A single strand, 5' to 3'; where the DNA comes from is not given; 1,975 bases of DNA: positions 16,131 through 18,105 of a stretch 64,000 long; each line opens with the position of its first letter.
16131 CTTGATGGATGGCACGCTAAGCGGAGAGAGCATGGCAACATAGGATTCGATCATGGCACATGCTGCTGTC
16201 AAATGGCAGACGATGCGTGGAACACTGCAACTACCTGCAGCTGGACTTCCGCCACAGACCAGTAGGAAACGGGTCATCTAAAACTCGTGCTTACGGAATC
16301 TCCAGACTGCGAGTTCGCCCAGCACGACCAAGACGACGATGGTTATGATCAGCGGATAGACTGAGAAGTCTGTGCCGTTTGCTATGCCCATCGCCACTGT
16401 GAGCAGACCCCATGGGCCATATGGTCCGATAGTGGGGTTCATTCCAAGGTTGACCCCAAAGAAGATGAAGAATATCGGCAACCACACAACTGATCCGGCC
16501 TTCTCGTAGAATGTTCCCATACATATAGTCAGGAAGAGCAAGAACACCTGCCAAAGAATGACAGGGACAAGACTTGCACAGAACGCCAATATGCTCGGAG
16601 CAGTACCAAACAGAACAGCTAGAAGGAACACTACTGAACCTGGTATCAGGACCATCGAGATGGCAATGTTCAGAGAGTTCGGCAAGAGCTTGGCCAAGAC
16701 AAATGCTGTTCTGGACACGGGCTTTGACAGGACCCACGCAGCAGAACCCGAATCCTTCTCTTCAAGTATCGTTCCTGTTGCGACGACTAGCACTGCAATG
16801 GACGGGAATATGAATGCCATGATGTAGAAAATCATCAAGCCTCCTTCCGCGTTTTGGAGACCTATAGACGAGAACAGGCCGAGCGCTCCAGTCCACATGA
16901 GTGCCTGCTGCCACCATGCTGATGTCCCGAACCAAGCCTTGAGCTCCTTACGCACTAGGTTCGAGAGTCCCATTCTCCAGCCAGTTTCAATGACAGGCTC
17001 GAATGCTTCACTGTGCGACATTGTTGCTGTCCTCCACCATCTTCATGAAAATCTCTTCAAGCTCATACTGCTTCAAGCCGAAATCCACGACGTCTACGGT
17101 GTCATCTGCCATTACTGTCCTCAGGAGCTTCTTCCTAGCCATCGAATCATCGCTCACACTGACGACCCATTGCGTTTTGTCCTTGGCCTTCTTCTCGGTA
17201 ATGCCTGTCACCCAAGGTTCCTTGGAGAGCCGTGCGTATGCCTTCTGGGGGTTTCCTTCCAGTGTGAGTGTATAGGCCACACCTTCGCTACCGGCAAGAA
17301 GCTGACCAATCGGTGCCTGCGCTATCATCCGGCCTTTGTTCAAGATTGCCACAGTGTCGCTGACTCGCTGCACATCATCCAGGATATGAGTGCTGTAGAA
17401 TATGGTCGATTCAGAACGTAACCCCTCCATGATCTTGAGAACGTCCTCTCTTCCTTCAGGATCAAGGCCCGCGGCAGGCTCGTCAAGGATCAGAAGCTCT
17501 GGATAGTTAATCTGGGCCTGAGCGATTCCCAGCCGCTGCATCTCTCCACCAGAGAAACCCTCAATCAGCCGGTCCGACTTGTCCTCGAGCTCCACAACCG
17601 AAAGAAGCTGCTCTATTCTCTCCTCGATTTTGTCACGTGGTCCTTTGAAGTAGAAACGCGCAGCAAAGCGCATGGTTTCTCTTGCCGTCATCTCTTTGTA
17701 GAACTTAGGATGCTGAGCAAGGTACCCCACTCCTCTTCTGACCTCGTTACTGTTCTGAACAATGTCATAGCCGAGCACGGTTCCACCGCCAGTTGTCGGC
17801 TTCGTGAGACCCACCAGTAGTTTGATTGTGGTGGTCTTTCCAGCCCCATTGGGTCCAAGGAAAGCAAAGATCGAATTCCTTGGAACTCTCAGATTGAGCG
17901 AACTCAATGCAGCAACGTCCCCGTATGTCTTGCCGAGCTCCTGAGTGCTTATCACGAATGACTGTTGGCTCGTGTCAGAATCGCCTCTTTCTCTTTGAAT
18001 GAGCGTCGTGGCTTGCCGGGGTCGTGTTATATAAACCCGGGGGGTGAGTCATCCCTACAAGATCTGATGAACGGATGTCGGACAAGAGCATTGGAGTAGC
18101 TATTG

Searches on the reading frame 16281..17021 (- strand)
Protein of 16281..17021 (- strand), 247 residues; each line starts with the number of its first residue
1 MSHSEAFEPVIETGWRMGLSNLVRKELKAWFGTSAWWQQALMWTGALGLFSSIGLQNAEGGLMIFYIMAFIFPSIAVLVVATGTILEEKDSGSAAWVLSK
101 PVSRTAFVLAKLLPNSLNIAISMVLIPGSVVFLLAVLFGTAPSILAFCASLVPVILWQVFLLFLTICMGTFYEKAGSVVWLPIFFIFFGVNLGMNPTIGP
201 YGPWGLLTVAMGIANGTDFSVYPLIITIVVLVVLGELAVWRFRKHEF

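Call 39: search_protein_families(library=pfam, proteins=[window:16281-17021:-], max_evalue=0.0001)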
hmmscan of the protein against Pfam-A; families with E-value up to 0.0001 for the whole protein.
window:16281-17021:- (247 aa): 1 family
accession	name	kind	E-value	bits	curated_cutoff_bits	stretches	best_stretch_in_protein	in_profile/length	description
PF12679.13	ABC2_membrane_2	-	7.8e-08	32.3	27.2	1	52-190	58-198/283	ABC-2 family transporter protein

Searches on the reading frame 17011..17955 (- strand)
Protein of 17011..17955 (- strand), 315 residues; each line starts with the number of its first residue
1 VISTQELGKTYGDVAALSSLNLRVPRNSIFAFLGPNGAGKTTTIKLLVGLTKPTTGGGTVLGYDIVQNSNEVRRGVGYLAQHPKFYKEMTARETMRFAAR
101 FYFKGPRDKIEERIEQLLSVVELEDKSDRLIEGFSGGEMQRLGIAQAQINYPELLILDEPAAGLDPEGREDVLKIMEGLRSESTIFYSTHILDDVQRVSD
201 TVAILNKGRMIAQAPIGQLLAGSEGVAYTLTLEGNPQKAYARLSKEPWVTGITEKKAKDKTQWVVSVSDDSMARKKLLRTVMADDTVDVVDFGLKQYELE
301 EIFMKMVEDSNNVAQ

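Call 39: search_protein_families(library=pfam, proteins=[window:17011-17955:-], max_evalue=0.0001)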
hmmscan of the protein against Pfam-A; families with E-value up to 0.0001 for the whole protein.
window:17011-17955:- (315 aa): 2 families
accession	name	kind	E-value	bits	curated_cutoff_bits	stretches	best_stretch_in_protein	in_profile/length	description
PF00005.33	ABC_tran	-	1.4e-30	107.1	25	1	17-161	1-136/137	ABC transporter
PF13304.12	AAA_21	-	1.2e-07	32.6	27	0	143-190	247-298/304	AAA domain, putative AbiEii toxin, Type IV TA system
